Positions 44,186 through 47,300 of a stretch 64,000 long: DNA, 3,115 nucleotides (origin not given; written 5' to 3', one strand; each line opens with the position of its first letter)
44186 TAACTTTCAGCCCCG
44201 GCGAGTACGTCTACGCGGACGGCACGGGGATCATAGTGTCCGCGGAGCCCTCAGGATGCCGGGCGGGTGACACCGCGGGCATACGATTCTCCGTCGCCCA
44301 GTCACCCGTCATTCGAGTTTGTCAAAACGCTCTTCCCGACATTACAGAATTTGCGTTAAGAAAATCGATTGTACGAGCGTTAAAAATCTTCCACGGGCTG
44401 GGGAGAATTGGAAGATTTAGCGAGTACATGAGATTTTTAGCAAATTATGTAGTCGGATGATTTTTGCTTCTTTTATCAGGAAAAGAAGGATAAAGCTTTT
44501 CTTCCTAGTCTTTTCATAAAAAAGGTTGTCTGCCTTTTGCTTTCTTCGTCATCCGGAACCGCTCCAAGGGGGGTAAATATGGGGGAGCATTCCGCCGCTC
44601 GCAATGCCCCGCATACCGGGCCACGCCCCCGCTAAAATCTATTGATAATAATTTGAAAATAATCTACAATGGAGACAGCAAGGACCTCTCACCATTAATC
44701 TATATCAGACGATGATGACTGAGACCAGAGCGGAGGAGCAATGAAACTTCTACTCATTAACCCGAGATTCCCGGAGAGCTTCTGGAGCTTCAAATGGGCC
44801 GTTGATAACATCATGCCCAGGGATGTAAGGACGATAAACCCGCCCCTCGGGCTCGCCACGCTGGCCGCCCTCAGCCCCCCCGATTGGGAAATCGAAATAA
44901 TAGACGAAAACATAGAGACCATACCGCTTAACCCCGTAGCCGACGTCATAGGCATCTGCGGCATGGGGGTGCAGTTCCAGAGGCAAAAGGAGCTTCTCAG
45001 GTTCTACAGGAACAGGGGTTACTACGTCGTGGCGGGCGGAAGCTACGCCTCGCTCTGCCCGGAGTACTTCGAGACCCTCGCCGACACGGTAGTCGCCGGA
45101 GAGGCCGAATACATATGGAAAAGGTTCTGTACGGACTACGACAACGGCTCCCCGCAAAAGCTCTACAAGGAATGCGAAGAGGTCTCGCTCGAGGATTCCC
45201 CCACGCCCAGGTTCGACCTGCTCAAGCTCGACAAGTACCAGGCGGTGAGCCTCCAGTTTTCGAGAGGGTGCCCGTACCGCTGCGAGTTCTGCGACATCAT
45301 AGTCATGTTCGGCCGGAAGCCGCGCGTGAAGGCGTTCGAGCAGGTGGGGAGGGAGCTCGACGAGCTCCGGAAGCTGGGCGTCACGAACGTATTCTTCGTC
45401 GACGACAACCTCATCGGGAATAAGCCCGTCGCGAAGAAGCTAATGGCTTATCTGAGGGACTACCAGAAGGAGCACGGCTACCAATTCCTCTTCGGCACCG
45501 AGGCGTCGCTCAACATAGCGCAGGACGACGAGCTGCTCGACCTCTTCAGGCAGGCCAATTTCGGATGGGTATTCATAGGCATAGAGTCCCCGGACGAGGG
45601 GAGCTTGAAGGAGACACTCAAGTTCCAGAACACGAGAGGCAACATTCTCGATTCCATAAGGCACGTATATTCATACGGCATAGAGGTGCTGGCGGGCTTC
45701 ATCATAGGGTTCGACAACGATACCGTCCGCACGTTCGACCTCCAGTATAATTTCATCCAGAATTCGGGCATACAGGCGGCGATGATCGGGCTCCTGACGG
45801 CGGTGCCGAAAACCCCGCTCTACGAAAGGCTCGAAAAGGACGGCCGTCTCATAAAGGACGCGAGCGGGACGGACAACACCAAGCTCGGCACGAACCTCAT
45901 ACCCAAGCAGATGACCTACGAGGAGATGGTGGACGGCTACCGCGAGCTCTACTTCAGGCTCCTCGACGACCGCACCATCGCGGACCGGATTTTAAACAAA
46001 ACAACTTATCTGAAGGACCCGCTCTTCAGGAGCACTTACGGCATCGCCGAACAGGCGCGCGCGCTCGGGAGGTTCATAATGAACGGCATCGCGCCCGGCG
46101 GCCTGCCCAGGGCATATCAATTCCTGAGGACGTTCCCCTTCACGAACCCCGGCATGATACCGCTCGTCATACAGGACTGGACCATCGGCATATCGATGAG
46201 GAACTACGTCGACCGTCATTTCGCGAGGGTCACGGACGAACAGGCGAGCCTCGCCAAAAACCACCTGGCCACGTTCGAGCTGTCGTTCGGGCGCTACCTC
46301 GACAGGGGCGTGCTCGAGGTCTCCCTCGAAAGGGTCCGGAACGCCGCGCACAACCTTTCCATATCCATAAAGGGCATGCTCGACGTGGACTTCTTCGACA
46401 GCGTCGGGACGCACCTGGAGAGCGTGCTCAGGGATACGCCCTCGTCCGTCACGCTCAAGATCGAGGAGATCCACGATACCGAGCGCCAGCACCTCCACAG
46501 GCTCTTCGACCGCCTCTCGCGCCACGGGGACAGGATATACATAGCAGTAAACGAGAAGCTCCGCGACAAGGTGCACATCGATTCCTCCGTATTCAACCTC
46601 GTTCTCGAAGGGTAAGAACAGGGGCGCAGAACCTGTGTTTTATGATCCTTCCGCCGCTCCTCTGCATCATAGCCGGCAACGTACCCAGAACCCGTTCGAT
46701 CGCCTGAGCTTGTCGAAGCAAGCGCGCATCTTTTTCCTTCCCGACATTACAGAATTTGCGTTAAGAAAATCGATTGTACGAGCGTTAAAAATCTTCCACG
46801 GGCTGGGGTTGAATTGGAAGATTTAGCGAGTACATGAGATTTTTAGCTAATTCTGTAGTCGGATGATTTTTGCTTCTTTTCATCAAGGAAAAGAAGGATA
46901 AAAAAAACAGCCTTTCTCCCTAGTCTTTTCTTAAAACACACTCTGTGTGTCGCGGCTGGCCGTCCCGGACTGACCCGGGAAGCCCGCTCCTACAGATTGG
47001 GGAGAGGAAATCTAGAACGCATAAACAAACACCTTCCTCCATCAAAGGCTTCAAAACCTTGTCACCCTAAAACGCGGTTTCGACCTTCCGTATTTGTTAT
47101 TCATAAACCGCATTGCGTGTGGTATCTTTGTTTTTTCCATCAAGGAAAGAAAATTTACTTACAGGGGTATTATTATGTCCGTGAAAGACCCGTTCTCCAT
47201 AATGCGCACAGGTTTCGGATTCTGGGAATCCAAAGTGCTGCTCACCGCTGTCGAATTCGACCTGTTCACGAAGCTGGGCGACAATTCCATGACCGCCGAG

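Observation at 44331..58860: Unassigned mosaic repeat family built on a ~122-nt long hairpin: 4 full copies and 1 half copy in 14.5 kb, all in one orientation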

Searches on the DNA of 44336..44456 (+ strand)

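Call 44: build_rna_model(alignment_id=A3)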
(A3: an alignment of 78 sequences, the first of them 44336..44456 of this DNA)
Model R1 built from alignment A3 (78 sequences, 128 columns); structure: RNAalifold consensus.
model positions 123; base pairs 37; branch points 0; effective number of sequences 1.16; information 0.591 bits per position. Calibrated on 0.2 Mb of random sequence (short: E-values are rough).
structure used (alignment columns):
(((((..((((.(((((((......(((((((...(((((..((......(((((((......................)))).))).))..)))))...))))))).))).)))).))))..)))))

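Call 45: search_with_rna_model(model_id=R1, source=window, max_evalue=1)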
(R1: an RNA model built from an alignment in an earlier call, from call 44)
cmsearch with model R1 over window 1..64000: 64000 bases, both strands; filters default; matches with E-value up to 1: 8.
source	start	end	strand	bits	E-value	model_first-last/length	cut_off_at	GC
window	58541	58662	+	144.6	3.4e-33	1-123/123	no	0.39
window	46741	46862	+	139.2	7.2e-32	1-123/123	no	0.4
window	54728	54849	+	139.1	7.6e-32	1-123/123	no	0.4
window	44336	44456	+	138.1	1.3e-31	1-123/123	no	0.4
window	58541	58662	-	41.1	1e-07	1-123/123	no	0.39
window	44336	44456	-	40.3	1.6e-07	1-123/123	no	0.4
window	54728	54849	-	38.1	5.8e-07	1-123/123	no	0.4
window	46741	46862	-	37.9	6.3e-07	1-123/123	no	0.4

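Call 46: search_with_rna_model(model_id=R1, sources=[L078, L079, L080, L081], max_evalue=1)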
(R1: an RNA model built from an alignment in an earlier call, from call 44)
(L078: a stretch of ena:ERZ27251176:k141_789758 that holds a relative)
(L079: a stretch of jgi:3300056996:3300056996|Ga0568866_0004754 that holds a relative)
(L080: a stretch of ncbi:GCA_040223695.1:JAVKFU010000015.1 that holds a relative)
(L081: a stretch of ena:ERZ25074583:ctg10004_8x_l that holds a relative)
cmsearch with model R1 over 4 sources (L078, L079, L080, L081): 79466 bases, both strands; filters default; matches with E-value up to 1: 2.
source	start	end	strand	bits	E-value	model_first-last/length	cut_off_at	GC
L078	9335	9452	+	133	3e-30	1-123/123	no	0.33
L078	9335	9452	-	53.3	1.3e-10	1-123/123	no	0.33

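Call 68: search_with_rna_model(model_id=R1, sources=[L091, L092, L093, L094, L095, L096, L097, L098, L099, L100, L101, L102, L103, L104, L105, L106, L107, L108, L109, L110, L111, L112, L113, L114, L115, L116, L117, L118, L119, L120, L121, L122, L123, L124, L125, L126, L127, L128, L129, L130, L131, L132, L133, L134, L135, L136, L137, L138, L139, L140, L141, L142, L143, L144, L145, L146, L147, L148, L149, L150, L151, L152, L153, L154, L155, L156, L157, L158, L159, L160, L161, L162, L163, L164, L165, L166, L167, L168, L169, L170, L171, L172, L173, L174, L175, L176, L177, L178, L179, L180, L181, L182, L183, L184, L185, L186, L187, L188, L189, L190], max_evalue=1e-15)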
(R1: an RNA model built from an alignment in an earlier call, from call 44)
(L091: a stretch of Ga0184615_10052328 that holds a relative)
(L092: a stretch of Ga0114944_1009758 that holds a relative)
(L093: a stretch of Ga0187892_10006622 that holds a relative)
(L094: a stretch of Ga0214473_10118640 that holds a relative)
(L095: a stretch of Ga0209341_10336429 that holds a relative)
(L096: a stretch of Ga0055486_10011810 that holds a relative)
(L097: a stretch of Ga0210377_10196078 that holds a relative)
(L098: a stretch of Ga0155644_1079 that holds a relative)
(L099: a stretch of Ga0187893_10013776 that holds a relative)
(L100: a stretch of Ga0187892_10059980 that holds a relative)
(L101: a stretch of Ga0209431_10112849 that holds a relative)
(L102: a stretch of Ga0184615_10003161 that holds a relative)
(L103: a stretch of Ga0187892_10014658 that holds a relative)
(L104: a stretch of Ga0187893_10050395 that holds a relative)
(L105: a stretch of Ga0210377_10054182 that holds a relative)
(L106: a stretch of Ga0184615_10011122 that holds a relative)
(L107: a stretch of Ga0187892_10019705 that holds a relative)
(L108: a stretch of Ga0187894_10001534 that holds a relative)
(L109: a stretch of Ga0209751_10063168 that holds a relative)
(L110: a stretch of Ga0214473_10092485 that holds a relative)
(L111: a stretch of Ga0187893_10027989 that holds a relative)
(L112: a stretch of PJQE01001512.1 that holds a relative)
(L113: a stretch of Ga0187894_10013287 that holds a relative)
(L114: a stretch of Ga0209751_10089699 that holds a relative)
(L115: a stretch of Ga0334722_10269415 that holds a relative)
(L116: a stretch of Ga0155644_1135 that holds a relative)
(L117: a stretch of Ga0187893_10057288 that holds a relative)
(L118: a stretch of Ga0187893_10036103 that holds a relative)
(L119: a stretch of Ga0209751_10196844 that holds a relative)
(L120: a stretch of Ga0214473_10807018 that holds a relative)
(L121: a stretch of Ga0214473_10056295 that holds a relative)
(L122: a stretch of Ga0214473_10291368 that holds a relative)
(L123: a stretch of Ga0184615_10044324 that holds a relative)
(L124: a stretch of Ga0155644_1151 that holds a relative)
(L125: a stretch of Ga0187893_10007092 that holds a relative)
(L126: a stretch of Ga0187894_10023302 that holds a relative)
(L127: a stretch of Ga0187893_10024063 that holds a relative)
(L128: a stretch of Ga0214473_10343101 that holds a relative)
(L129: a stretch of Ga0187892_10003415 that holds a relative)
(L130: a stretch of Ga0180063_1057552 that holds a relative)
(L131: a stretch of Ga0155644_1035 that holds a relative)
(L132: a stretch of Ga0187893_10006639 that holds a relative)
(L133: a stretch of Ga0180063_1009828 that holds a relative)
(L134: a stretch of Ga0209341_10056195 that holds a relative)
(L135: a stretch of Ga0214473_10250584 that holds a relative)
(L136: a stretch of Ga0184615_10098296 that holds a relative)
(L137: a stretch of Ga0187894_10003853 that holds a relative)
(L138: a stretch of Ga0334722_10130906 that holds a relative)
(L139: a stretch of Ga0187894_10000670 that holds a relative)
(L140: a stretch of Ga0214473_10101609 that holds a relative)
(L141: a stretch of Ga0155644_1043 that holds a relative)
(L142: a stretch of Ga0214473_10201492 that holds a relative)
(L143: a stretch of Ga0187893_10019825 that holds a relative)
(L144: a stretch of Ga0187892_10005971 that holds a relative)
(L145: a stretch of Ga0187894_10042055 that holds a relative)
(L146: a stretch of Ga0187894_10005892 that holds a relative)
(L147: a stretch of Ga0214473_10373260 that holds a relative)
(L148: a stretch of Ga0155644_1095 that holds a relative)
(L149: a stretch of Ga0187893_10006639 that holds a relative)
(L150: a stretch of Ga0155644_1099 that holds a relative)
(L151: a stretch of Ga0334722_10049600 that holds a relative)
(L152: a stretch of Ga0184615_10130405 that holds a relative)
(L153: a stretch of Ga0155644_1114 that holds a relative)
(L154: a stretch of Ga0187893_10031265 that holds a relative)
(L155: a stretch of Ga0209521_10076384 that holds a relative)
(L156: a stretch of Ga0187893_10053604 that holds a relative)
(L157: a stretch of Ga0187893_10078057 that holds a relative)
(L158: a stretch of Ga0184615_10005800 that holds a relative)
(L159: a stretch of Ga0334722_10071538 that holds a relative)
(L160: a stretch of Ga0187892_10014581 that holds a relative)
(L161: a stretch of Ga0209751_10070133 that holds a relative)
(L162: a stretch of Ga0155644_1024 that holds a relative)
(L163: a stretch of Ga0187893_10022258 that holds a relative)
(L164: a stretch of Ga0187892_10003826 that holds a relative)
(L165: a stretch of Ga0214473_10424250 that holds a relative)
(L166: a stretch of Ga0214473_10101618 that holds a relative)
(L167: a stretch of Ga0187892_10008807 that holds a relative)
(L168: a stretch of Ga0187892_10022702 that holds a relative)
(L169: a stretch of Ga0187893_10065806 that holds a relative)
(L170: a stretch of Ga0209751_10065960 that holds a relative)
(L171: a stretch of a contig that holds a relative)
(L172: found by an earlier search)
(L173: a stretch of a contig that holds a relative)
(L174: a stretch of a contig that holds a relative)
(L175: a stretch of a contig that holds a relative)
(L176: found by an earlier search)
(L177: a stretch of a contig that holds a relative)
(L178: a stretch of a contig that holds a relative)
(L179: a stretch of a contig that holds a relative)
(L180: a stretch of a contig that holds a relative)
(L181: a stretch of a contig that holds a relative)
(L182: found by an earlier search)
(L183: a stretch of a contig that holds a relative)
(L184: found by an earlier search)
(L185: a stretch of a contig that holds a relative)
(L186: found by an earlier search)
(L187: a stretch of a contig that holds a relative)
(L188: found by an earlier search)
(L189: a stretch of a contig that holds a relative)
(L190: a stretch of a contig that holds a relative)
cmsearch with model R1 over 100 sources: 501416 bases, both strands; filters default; matches with E-value up to 1e-15: 70.
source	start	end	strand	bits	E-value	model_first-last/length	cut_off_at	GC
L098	1998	2119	-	140.8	2.3e-31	1-123/123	no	0.42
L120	425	546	+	140.3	3e-31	1-123/123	no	0.4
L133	1431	1552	-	139.4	5e-31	1-123/123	no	0.39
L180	740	861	-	139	6.5e-31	1-123/123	no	0.39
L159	737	859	+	136.7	2.3e-30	1-123/123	no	0.41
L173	451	572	-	135.6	4.4e-30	1-123/123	no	0.39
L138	872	993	-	133.9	1.1e-29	1-123/123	no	0.44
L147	203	324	-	133.2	1.7e-29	1-123/123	no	0.35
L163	3864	3981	-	133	1.9e-29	1-123/123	no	0.33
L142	42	159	-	133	1.9e-29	1-123/123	no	0.32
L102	926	1047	+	133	1.9e-29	1-123/123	no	0.39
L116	2231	2348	-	132.4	2.6e-29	1-123/123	no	0.31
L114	633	756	-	131.7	3.9e-29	1-123/123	no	0.38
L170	3019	3142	+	129.7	1.3e-28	1-123/123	no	0.35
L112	1922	2039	-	129.1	1.7e-28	1-123/123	no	0.35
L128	1222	1337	-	127.7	3.9e-28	1-123/123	no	0.34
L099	6102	6220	+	127.4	4.5e-28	1-123/123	no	0.34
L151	722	840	+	126.3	8.6e-28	1-123/123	no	0.34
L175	723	846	+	125.3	1.5e-27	1-123/123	no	0.32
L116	5312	5429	-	125.2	1.6e-27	1-123/123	no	0.31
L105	504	620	-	125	1.7e-27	1-123/123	no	0.35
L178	32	155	-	124.1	2.9e-27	1-123/123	no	0.37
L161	1708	1823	-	123.9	3.3e-27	1-123/123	no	0.34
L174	2790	2914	+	123.6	4e-27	1-123/123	no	0.34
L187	1764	1881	-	123.6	4e-27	1-123/123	no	0.33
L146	10329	10448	-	122.6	7e-27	1-123/123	no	0.32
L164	10593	10712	-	122.6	7e-27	1-123/123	no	0.32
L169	3326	3445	+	122.6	7e-27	1-123/123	no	0.32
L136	23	147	-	122.5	7.2e-27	1-123/123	no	0.36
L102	6445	6561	+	122.2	8.9e-27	1-123/123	no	0.32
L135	583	699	+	121.7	1.1e-26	1-123/123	no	0.34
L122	566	689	+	119.7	3.7e-26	1-123/123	no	0.37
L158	112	227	+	119.5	4e-26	1-123/123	no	0.33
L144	8313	8430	+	118.6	6.6e-26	1-123/123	no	0.35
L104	22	139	+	118.4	7.5e-26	1-123/123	no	0.36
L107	6170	6287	+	118.4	7.5e-26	1-123/123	no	0.36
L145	465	582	+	117.6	1.2e-25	1-123/123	no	0.36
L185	1558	1675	-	117.3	1.4e-25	1-123/123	no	0.35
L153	3524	3648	+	116.8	1.8e-25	1-123/123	no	0.32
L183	5136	5253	+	115.5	3.9e-25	1-123/123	no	0.36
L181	1555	1679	+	115.4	4.1e-25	1-123/123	no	0.41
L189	125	242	-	111.9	3e-24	1-123/123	no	0.35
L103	1041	1158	-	110.9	5.2e-24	1-123/123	no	0.34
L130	1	107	-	110.7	6e-24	1-108/123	3'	0.4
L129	5934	6049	-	110.2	7.9e-24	1-123/123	no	0.34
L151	2425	2542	+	109.9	9.4e-24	1-123/123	no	0.33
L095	521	719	+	107.4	3.8e-23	1-123/123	no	0.37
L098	3635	3833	-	107.4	3.8e-23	1-123/123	no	0.37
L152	1282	1406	-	107.1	4.5e-23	1-123/123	no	0.34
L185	6564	6762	-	105.6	1.1e-22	1-123/123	no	0.38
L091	152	350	+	104.5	2e-22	1-123/123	no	0.38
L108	224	420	+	102.9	5e-22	1-123/123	no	0.39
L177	539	656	+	101.4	1.1e-21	1-123/123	no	0.33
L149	845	964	-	101.4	1.1e-21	1-123/123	no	0.34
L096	1230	1342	+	101.4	1.1e-21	1-113/123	3'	0.33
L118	1732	1858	+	101.2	1.3e-21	1-123/123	no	0.38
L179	1425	1532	+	101.1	1.4e-21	1-110/123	3'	0.34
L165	1281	1493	+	100.6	1.8e-21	1-123/123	no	0.39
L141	1139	1339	+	100.2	2.2e-21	1-123/123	no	0.37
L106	110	227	-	100.1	2.4e-21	1-123/123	no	0.34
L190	219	434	-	99.7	3e-21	1-123/123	no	0.39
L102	1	115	+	98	8e-21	10-123/123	5'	0.36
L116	3334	3533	-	96.6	1.7e-20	1-123/123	no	0.37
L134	1510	1710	-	93.1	1.3e-19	1-123/123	no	0.34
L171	1211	1331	+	91.1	3.9e-19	1-123/123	no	0.4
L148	5643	5854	-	90.7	5e-19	1-123/123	no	0.38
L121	2676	2888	+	88.4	1.8e-18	1-123/123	no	0.37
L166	711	923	-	86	7.2e-18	1-123/123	no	0.37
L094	1033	1233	-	84.5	1.6e-17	1-123/123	no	0.34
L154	1397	1514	+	77.9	7.2e-16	1-123/123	no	0.36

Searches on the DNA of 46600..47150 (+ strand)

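Call 10: search_rna_families(source=window, start=46600, end=47150, threshold=evalue, max_evalue=10)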
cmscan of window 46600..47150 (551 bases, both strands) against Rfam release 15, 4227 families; matches with E-value up to 10: 3.
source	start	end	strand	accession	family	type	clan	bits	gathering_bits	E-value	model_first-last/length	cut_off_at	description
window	46790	46894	-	RF00309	snosnR60_Z15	Gene; snRNA; snoRNA; CD-box;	CL00070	16.8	41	6.8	1-98/98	no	Small nucleolar RNA snR60/Z15/Z230/Z193/J17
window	46845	46903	+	RF02060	STnc410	Gene; sRNA;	-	14.1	50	1.5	1-158/158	no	Enterobacterial sRNA STnc410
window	46841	46869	-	RF01880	Xist_exon1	Gene; lncRNA;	-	9.2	50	8.6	1-85/85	no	X-chromosome inactivation gene exon 1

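Call 72: search_dna_similar(query=window:46700-47000:+, collection=plasmids, mode=distant, max_rows=5)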
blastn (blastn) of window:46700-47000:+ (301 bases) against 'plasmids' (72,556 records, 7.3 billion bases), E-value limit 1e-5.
No match.

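Call 73: search_dna_similar(query=window:46700-47000:+, collection=phages, mode=distant, max_rows=5)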
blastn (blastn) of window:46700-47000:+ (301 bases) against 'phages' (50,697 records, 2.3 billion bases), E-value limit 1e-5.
No match.
